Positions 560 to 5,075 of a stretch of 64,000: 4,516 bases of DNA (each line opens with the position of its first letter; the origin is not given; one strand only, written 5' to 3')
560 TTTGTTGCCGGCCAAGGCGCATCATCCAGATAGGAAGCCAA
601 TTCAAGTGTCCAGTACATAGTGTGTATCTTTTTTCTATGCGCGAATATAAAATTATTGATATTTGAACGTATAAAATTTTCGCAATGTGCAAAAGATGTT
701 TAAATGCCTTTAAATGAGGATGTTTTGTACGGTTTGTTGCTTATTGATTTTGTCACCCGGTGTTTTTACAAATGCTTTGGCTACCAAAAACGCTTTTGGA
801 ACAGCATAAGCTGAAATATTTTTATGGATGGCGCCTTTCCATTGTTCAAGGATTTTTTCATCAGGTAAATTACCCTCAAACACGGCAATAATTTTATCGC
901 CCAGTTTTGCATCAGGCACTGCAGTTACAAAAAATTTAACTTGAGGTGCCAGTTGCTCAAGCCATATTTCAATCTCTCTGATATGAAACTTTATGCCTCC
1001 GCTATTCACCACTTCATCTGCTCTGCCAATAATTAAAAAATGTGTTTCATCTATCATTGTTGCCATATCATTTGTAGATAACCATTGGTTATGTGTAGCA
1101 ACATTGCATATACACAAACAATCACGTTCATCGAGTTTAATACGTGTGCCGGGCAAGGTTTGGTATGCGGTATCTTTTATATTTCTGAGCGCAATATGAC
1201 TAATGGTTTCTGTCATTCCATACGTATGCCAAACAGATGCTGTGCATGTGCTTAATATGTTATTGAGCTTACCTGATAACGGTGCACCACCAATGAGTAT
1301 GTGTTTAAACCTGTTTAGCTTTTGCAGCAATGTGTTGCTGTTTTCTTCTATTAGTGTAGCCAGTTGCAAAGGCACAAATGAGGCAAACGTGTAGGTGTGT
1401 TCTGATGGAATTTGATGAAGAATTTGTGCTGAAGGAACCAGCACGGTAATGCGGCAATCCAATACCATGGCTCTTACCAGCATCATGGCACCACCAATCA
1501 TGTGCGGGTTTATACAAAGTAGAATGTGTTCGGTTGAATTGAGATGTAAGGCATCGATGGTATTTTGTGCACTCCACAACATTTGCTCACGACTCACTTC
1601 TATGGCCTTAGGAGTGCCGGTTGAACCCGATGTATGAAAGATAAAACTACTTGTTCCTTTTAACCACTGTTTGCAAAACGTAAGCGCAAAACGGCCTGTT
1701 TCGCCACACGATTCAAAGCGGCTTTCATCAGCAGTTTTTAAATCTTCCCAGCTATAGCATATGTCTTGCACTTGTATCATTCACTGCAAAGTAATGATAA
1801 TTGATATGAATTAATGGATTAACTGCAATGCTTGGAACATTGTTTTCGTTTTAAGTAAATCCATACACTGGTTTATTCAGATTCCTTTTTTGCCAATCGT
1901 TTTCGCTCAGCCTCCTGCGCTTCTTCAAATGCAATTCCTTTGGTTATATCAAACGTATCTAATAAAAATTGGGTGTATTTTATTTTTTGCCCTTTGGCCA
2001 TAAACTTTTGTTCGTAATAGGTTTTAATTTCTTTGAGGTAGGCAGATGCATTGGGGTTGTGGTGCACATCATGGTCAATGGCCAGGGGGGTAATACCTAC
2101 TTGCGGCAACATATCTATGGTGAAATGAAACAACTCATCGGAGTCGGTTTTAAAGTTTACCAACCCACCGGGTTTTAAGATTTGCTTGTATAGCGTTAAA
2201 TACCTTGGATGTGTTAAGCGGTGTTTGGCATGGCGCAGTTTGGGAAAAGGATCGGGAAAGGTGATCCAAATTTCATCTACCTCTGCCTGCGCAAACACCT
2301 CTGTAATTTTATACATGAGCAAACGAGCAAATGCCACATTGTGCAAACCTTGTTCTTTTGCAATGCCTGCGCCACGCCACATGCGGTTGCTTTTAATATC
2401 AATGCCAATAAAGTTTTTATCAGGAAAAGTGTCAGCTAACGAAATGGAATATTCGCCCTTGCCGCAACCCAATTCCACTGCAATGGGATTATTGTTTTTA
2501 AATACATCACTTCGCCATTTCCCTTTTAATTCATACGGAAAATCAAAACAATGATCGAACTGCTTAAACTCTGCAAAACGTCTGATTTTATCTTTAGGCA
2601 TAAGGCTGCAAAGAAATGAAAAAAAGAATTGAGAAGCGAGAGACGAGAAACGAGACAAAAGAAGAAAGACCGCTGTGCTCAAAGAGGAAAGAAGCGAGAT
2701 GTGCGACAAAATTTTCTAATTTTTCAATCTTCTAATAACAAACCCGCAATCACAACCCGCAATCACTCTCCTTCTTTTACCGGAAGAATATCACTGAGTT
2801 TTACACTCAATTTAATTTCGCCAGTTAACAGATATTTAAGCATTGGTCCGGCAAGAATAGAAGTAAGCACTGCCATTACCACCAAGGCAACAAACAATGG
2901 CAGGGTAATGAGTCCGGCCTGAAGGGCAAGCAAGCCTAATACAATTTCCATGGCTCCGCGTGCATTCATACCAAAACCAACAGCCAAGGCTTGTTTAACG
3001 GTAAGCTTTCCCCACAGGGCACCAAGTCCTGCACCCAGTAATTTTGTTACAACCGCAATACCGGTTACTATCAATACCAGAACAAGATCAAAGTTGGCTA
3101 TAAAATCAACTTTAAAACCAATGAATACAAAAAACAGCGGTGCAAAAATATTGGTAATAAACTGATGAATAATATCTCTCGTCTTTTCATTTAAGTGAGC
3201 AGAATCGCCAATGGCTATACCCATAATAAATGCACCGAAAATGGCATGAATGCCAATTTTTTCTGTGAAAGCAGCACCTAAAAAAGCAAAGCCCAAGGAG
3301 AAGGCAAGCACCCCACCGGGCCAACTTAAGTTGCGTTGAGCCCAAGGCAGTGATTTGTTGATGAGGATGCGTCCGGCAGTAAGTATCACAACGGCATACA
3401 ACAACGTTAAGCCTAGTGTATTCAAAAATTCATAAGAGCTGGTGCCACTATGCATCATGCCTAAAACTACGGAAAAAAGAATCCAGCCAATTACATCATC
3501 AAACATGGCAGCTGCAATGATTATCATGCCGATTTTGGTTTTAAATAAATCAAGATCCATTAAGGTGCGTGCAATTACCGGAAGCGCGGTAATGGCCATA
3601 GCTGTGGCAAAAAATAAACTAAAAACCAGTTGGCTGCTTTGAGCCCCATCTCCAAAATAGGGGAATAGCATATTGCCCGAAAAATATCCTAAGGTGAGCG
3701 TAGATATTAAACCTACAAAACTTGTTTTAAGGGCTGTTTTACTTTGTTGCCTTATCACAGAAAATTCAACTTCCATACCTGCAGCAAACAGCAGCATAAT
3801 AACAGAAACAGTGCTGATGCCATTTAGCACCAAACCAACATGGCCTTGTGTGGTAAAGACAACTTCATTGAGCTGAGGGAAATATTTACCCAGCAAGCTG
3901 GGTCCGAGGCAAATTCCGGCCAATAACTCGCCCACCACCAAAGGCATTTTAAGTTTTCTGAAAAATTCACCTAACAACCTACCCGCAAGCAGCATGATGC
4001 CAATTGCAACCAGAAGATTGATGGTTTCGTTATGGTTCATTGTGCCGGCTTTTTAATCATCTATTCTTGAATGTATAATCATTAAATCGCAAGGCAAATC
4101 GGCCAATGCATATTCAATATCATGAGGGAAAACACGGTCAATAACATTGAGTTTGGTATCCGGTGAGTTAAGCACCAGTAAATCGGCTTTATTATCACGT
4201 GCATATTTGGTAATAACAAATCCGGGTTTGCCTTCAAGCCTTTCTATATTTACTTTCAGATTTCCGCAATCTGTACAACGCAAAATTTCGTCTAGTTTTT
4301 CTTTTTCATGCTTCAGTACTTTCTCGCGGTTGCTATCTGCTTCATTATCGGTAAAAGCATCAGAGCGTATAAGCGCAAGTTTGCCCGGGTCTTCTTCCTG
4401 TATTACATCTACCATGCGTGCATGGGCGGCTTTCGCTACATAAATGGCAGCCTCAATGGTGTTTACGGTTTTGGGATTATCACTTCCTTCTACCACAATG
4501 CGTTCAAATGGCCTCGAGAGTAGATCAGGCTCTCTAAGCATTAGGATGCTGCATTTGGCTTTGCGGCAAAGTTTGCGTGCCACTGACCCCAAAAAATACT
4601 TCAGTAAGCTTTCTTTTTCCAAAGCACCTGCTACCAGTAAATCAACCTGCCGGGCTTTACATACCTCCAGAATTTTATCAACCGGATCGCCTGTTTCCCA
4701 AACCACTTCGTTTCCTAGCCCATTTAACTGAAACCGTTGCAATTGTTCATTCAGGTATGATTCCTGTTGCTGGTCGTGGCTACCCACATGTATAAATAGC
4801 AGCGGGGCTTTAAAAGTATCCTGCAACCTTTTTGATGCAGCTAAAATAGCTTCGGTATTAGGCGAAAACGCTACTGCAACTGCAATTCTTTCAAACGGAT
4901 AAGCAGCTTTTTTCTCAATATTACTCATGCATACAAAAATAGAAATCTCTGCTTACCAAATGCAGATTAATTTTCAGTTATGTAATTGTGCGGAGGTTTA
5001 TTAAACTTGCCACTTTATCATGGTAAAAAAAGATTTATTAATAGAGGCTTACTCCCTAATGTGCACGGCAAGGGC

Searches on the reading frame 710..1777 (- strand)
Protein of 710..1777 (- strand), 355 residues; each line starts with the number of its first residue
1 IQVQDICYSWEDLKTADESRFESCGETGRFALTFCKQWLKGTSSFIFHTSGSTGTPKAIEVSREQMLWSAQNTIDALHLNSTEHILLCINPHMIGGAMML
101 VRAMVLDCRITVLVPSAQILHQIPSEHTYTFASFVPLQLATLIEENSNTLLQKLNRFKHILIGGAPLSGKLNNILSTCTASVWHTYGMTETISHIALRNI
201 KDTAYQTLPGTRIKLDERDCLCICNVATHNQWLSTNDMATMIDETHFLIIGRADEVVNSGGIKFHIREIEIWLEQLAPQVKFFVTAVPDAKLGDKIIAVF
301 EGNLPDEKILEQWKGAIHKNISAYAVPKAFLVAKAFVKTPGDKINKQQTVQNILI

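Call 79: search_protein_families(library=pfam, proteins=[window:710-1777:-], max_evalue=0.0001)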
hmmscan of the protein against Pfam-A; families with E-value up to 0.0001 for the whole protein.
window:710-1777:- (355 aa): 1 family
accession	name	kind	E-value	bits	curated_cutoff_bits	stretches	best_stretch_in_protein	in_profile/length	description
PF00501.34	AMP-binding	-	5.8e-20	71.9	29.9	1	43-215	164-355/384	AMP-binding enzyme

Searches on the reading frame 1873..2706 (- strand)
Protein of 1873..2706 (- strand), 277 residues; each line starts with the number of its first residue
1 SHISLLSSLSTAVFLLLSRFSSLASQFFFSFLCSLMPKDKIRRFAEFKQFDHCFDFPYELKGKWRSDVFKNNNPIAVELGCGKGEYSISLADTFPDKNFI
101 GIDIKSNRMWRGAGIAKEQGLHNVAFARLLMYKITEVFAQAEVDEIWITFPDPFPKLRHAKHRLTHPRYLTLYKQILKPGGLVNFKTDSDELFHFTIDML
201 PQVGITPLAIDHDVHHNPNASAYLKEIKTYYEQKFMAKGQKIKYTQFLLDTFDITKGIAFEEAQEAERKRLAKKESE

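Call 79: search_protein_families(library=pfam, proteins=[window:1873-2706:-], max_evalue=0.0001)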
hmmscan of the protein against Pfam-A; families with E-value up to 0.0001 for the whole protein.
window:1873-2706:- (277 aa): 5 families
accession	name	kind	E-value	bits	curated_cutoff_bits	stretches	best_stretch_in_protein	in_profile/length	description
PF02390.23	Methyltransf_4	-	1.1e-34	119.8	24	1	73-243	2-171/173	Putative methyltransferase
PF13847.12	Methyltransf_31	-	1.7e-09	38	27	1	76-182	7-106/145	Methyltransferase domain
PF13649.12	Methyltransf_25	-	5.5e-07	30.6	27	1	77-181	2-97/97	Methyltransferase domain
PF24675.1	NpmA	-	6.6e-06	26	60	1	67-151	18-105/214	16S rRNA (adenine(1408)-N(1))-methyltransferase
PF08242.18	Methyltransf_12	-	2.3e-05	25.5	30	1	77-137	1-61/98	Methyltransferase domain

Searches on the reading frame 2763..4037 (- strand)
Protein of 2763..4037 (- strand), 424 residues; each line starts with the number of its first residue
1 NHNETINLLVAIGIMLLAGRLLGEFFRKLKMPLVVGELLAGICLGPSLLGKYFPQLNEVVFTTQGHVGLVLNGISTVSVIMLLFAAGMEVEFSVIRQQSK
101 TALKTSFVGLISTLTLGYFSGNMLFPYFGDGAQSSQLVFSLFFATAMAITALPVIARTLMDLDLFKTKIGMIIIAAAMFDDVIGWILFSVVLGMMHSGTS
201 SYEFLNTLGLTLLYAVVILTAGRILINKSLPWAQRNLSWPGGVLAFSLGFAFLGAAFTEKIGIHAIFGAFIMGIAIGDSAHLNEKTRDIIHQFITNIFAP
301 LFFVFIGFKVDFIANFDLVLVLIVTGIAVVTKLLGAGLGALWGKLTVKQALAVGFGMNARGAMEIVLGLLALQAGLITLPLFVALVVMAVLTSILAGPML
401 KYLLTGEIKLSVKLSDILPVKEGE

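Call 79: search_protein_families(library=pfam, proteins=[window:2763-4037:-], max_evalue=0.0001)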
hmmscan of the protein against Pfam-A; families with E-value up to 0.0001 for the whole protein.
window:2763-4037:- (424 aa): 1 family
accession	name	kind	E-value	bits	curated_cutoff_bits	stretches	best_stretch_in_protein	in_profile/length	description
PF00999.27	Na_H_Exchanger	-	1.7e-53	182.3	26.2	1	21-404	9-373/375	Sodium/hydrogen exchanger, transmembrane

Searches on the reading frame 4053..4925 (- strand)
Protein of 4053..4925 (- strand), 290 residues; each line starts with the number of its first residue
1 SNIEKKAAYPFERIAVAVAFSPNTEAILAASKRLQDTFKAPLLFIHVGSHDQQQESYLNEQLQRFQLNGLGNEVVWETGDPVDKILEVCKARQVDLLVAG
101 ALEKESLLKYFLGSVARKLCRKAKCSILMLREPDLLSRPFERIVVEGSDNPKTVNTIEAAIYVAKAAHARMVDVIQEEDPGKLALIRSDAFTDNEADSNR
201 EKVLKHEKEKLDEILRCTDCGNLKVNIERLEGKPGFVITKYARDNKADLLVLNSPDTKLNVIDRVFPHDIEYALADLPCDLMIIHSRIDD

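Call 79: search_protein_families(library=pfam, proteins=[window:4053-4925:-], max_evalue=0.0001)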
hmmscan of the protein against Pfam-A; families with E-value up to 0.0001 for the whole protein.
window:4053-4925:- (290 aa): 1 family
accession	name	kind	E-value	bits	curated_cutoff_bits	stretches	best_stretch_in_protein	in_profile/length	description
PF00582.32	Usp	-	2.4e-24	86.9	24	2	57-131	67-141/141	Universal stress protein family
